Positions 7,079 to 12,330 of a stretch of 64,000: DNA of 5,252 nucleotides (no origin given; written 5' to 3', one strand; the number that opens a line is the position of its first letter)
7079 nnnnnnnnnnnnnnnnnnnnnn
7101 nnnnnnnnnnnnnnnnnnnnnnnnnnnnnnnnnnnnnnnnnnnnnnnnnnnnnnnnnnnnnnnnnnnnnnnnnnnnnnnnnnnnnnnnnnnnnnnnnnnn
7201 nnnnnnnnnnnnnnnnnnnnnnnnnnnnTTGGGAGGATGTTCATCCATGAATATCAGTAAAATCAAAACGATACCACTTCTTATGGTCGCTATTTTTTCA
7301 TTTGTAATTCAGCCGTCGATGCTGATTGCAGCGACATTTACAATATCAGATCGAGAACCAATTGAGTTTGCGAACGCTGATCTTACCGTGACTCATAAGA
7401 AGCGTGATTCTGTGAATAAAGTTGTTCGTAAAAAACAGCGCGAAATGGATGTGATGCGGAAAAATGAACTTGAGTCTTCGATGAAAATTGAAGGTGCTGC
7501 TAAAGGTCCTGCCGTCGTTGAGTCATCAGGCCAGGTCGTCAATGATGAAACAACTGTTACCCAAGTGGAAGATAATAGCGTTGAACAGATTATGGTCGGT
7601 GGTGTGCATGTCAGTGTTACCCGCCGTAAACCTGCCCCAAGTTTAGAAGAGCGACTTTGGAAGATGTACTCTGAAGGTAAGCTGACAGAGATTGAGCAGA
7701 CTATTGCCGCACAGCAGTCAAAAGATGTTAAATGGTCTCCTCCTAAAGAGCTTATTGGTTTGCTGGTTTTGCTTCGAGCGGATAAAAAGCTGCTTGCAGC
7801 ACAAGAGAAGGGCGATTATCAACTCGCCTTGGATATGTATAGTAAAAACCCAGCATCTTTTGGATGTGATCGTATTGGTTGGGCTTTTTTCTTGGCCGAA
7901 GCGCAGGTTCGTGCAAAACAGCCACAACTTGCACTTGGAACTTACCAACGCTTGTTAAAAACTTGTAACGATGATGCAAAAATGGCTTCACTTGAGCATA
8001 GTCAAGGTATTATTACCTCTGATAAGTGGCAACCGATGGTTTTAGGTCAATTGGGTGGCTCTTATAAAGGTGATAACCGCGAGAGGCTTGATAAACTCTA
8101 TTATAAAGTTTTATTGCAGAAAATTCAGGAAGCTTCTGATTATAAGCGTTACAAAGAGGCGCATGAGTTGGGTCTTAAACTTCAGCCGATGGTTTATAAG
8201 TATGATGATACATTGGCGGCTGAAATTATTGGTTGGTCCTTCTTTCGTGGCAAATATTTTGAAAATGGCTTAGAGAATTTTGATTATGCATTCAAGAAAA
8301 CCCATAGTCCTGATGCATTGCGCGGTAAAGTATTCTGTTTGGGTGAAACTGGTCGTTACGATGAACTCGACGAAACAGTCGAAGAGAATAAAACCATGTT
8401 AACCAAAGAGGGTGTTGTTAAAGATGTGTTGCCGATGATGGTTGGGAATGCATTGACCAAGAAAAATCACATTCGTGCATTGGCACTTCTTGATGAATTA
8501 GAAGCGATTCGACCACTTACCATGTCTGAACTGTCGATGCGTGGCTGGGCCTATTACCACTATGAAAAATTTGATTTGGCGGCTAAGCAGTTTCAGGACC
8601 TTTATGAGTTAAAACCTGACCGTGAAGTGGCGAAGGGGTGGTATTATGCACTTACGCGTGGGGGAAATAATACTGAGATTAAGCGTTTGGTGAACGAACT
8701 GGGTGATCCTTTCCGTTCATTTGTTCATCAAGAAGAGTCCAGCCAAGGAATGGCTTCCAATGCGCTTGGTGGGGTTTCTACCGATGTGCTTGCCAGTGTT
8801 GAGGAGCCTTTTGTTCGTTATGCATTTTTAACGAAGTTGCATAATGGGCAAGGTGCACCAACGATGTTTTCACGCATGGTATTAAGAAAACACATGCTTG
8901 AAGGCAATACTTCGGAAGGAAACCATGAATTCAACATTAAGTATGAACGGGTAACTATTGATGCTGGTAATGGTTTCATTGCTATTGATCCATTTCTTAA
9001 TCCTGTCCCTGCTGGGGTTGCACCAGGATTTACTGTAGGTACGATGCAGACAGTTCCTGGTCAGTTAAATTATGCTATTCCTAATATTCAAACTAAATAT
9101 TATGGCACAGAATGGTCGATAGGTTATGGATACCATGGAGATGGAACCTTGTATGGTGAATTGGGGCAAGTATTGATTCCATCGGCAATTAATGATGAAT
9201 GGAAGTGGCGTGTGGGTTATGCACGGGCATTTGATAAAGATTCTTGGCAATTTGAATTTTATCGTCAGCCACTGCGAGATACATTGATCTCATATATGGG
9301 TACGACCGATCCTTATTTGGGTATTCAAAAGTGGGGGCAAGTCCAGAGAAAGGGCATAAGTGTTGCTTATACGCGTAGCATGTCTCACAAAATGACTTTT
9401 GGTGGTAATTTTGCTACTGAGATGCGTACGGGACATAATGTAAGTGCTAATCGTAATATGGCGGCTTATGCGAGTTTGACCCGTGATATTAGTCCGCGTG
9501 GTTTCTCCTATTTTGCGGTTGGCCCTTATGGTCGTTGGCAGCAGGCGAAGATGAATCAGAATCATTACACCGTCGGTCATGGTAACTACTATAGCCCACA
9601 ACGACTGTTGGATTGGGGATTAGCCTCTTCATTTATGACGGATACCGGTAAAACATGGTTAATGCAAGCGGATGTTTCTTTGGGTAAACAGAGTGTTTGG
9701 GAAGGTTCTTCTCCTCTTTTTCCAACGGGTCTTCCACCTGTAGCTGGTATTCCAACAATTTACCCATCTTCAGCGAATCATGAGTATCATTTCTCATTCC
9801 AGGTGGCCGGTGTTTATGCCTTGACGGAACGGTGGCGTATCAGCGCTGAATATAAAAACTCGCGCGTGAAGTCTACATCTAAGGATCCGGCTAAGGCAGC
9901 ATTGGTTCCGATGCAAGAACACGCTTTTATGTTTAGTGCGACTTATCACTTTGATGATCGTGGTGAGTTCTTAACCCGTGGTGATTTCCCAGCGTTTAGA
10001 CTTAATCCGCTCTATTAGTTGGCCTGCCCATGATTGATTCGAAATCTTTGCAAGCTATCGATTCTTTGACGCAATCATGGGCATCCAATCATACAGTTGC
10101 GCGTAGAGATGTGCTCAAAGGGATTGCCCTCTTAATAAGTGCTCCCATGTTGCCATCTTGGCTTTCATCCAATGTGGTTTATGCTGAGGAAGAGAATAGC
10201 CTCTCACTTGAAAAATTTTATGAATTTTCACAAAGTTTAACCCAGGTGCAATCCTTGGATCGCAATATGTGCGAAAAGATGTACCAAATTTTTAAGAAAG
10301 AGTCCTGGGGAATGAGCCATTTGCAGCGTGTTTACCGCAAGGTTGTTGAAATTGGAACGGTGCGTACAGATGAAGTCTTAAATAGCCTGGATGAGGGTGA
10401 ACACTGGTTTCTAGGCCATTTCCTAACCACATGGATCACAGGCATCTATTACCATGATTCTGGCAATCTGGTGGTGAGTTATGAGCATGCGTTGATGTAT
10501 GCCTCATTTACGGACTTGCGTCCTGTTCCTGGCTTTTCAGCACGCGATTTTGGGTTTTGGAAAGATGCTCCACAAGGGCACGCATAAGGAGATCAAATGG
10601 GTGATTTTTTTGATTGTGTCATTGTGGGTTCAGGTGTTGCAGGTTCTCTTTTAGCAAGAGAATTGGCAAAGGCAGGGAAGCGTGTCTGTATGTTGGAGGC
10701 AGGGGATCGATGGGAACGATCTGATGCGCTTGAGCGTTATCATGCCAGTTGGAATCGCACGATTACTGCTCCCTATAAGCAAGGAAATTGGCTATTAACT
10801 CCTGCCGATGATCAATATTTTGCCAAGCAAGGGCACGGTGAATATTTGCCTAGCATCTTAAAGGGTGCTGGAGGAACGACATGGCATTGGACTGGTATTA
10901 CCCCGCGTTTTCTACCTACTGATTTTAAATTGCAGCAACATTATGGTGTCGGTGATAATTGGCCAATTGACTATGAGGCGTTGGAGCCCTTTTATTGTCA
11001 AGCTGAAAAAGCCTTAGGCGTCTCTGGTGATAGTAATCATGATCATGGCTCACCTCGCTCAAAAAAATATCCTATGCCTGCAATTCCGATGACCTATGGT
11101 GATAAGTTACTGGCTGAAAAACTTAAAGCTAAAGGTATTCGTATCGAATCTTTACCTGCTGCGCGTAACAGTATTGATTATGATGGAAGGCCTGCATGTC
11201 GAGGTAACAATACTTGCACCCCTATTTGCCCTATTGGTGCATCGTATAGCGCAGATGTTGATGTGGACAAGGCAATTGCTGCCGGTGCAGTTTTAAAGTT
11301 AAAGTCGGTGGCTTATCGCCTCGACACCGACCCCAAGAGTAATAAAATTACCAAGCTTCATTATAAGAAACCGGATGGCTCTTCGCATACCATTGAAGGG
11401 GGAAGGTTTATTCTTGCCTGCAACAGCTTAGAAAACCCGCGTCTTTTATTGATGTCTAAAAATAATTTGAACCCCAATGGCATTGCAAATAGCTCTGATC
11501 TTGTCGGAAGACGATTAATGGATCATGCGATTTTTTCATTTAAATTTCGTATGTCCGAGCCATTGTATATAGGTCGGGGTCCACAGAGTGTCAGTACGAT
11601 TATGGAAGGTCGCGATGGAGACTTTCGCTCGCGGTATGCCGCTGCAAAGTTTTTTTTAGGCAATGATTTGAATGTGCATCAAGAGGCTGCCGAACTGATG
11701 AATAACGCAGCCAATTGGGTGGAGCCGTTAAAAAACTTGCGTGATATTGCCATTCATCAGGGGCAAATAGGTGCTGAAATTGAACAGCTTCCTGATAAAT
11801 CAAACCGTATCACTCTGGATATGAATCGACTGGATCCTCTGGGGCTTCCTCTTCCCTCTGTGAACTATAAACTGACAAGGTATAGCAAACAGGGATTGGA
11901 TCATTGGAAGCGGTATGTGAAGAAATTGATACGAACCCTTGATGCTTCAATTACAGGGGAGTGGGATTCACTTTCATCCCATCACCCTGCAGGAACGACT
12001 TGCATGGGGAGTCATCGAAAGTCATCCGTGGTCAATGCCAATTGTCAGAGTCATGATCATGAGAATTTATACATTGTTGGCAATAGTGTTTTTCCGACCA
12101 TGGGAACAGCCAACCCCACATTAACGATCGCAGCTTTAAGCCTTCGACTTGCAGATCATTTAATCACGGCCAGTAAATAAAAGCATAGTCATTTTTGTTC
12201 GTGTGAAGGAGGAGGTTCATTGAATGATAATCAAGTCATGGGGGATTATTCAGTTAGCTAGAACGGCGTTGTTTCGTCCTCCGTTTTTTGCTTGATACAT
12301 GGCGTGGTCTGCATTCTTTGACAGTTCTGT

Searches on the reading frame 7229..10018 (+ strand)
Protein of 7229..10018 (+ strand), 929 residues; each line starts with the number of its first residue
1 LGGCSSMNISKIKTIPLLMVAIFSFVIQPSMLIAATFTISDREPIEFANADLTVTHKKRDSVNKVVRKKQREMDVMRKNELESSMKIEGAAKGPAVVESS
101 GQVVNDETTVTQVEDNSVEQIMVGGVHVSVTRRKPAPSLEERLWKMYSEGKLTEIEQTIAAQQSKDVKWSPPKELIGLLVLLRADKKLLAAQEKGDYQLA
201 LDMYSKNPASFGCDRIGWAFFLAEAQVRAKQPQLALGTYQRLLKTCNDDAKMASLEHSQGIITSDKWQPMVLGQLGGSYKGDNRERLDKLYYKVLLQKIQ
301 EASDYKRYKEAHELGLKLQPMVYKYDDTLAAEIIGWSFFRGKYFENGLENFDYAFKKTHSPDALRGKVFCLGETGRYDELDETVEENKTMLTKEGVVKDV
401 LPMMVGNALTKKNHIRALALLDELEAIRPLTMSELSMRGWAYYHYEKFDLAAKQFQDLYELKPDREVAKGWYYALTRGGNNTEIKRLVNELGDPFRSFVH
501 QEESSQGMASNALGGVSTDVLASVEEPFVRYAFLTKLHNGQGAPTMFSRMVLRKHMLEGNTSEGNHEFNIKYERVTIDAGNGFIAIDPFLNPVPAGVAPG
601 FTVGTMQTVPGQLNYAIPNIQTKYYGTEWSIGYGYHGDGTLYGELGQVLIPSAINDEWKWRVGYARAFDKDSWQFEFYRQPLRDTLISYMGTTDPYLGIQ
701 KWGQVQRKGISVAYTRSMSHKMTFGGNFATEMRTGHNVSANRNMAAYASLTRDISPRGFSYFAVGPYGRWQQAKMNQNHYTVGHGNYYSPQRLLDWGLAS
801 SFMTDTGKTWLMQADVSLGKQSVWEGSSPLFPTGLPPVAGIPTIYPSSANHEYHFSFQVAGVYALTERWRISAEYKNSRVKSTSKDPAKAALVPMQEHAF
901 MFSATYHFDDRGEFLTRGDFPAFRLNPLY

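Call 5: search_protein_families(library=pfam, proteins=[window:7229-10018:+], max_evalue=0.01)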
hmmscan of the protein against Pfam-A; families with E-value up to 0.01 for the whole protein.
window:7229-10018:+ (929 aa): 3 families
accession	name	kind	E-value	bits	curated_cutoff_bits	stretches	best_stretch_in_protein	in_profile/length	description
PF05420.17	BCSC_C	-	8.5e-35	121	23.5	1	554-877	7-316/336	Cellulose synthase operon protein C C-terminus (BCSC_C)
PF13371.12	TPR_9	-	0.0015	18.9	35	1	408-468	5-65/73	Tetratricopeptide repeat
PF16843.10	Get5_bdg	-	0.0094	15.9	25.3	0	296-327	15-47/53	Binding domain to Get4 on Get5, Golgi to ER traffic protein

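Call 6: search_protein_families(library=ncbifam, proteins=[window:7229-10018:+], max_evalue=0.01)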
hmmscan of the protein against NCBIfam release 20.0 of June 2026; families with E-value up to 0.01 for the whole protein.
window:7229-10018:+ (929 aa): 3 families
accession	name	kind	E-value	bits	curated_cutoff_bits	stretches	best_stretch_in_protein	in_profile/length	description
NF008520.0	PRK11447.1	equivalog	4.7e-07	28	858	1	644-819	881-1057/1157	cellulose synthase complex outer membrane protein BcsC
TIGR02917.1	PEP_TPR_lipo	equivalog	0.0015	16.5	312.2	0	406-468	575-637/899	XrtA/PEP-CTERM system TPR-repeat protein PrsT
NF033768.1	myxo_SS_tail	domain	0.0049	16.9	40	0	59-123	3-67/92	AgmX/PglI C-terminal domain-containing protein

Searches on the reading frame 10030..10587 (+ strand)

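Call 5: search_protein_families(library=pfam, proteins=[window:10030-10587:+], max_evalue=0.01)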
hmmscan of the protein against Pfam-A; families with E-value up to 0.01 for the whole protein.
window:10030-10587:+ (185 aa): 1 family
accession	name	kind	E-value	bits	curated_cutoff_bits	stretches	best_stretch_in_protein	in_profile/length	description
PF12318.13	FAD-SLDH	-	4.6e-16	59.9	24.2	1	24-181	2-163/163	Membrane bound FAD containing D-sorbitol dehydrogenase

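Call 6: search_protein_families(library=ncbifam, proteins=[window:10030-10587:+], max_evalue=0.01)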
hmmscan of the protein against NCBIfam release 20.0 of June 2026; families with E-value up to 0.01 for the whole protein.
window:10030-10587:+ (185 aa): 0 families

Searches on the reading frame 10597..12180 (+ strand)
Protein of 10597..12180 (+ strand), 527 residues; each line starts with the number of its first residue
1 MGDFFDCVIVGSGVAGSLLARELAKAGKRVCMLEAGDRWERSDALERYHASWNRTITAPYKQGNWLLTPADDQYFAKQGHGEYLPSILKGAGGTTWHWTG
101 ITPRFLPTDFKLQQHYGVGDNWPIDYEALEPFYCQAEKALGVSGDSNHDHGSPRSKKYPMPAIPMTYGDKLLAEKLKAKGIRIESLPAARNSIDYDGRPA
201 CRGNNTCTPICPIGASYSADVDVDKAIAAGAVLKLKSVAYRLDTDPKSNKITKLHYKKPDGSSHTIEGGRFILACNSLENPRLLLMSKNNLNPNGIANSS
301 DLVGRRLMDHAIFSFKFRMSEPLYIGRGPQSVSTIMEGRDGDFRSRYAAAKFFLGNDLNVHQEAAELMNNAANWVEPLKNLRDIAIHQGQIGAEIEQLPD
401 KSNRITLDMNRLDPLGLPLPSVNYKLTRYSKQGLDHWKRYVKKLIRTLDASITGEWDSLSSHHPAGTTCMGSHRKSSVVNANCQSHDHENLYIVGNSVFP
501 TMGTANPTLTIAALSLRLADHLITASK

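Call 5: search_protein_families(library=pfam, proteins=[window:10597-12180:+], max_evalue=0.01)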
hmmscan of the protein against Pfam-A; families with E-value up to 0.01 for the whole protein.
window:10597-12180:+ (527 aa): 8 families
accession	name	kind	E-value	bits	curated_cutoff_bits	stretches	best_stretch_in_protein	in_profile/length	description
PF05199.19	GMC_oxred_C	-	8.6e-23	81.9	24.6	1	399-514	1-138/139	GMC oxidoreductase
PF01266.30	DAO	-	1.3e-06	28.7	27.9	1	6-38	1-33/353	FAD dependent oxidoreductase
PF13450.12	NAD_binding_8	-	1.1e-05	26.1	21.9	1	9-38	1-30/68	NAD(P)-binding Rossmann-like domain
PF01494.25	FAD_binding_3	-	8e-05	22.4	22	1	6-35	3-32/349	FAD binding domain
PF00890.30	FAD_binding_2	-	0.00015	21.5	20.4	1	6-37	1-32/414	FAD binding domain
PF07992.20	Pyr_redox_2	-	0.00032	20.6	26.1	1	6-37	2-33/291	Pyridine nucleotide-disulphide oxidoreductase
PF05834.18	Lycopene_cycl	-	0.0004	20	23.4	1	6-39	1-36/380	Lycopene cyclase protein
PF00732.25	GMC_oxred_N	-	0.0054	17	23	0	211-311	121-217/218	GMC oxidoreductase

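Call 6: search_protein_families(library=ncbifam, proteins=[window:10597-12180:+], max_evalue=0.01)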
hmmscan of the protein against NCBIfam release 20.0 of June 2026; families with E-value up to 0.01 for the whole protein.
window:10597-12180:+ (527 aa): 26 families (the best 25 are shown)
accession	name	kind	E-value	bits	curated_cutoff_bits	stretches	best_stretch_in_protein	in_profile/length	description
TIGR02462.1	pyranose_ox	equivalog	3.1e-20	72.6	544.9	1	401-524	418-545/548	pyranose oxidase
NF002550.0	PRK02106.1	subfamily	1.4e-15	56.9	605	2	460-523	470-534/563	choline dehydrogenase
TIGR03970.1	mycofact_MftG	equivalog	3.1e-14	52.8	387.45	1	459-521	422-485/487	mycofactocin dehydrogenase MftG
NF058674.1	CholsOxChoxAB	equivalog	1.1e-11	44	850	2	5-46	6-47/535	cholesterol oxidase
TIGR01810.1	betA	equivalog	5.6e-09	35.2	732.1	1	459-522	462-526/532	choline dehydrogenase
TIGR04542.1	GMC_mycofac_2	equivalog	7.1e-09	35.2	400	2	6-43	1-40/425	mycofactocin system GMC family oxidoreductase MftG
TIGR02032.1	GG-red-SF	subfamily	7.3e-06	25.9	158.8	1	5-36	1-32/297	geranylgeranyl reductase family protein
NF038210.1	GMC_mycofac_3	equivalog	1.3e-05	24.3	300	1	8-38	2-32/418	mycofactocin system GMC family oxidoreductase MftG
TIGR01790.1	carotene-cycl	subfamily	0.0001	21.6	209.5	1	6-38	1-33/387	lycopene cyclase family protein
TIGR00031.1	UDP-GALP_mutase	equivalog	0.00055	19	303.75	1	5-35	2-32/378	UDP-galactopyranose mutase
NF049967.1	QhpG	equivalog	0.0009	18.2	240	1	8-43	2-37/423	flavin-dependent monooxygenase QhpG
NF002480.1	PRK01747.1-1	equivalog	0.001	17.6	540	1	6-38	250-282/645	bifunctional tRNA (5-methylaminomethyl-2-thiouridine)(34)-methyltransferase MnmC2/FAD-dependent 5-carboxymethylaminomethyl-2-thiouridine(34)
NF041385.1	Dggglyphlred_Halo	equivalog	0.0014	17.3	700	0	1-36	1-36/405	digeranylgeranylglycerophospholipid reductase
NF007542.0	PRK10157.1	subfamily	0.0018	17.1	610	1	3-37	4-38/428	FAD-dependent oxidoreductase FixC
NF041080.1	DGGGPL_reductase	equivalog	0.0028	16.6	580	1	5-36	2-33/447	digeranylgeranylglycerophospholipid reductase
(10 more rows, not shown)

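Call 40: find_encoding_contigs(protein=window:10597-12180:+, flank=10000, max_places=6)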
Protein window:10597-12180:+ (527 aa): 1 contig read that carries it; 1 place shown.
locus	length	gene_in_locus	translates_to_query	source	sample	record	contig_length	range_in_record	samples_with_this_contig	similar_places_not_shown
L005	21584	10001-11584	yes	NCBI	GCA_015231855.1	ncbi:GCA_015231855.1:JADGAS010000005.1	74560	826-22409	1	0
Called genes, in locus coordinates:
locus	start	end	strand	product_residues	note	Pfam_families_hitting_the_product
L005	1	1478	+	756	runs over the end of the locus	PF00535:Glycos_transf_2, PF13641:Glyco_tranf_2_3, PF13506:Glyco_transf_21, PF13632:Glyco_trans_2_3, PF03552:Cellulose_synt, PF07238:PilZ (weak)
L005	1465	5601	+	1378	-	-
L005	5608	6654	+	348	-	PF01270:Glyco_hydro_8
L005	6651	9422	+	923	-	PF05420:BCSC_C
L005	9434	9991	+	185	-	PF12318:FAD-SLDH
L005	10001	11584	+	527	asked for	PF01266:DAO (weak), PF13450:NAD_binding_8 (faint), PF05199:GMC_oxred_C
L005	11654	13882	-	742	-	PF09084:NMT1, PF00989:PAS, PF08447:PAS_3, PF13426:PAS_9, PF00989:PAS (weak), PF13426:PAS_9 (weak), PF00990:GGDEF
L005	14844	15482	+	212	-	PF01135:PCMT, PF00398:RrnaAD, PF13649:Methyltransf_25 (weak)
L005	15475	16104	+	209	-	PF09335:VTT_dom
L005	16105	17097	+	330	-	PF01476:LysM, PF23473:LysM3_LYK4_5 (faint), PF01476:LysM, PF01551:Peptidase_M23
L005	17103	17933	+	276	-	PF00140:Sigma70_r1_2, PF04542:Sigma70_r2, PF04545:Sigma70_r4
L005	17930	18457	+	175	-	PF00156:Pribosyltran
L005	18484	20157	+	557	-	PF02463:SMC_N (faint), PF00005:ABC_tran, PF13401:AAA_22 (faint), PF13304:AAA_21 (faint), PF12848:ABC_tran_Xtn, PF00005:ABC_tran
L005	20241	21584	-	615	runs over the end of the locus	PF00682:HMGL-like, PF25919:BSH_CusB (faint), PF13375:RnfC_N (faint), PF02436:PYC_OADA, PF00364:Biotin_lipoyl, PF25917:BSH_RND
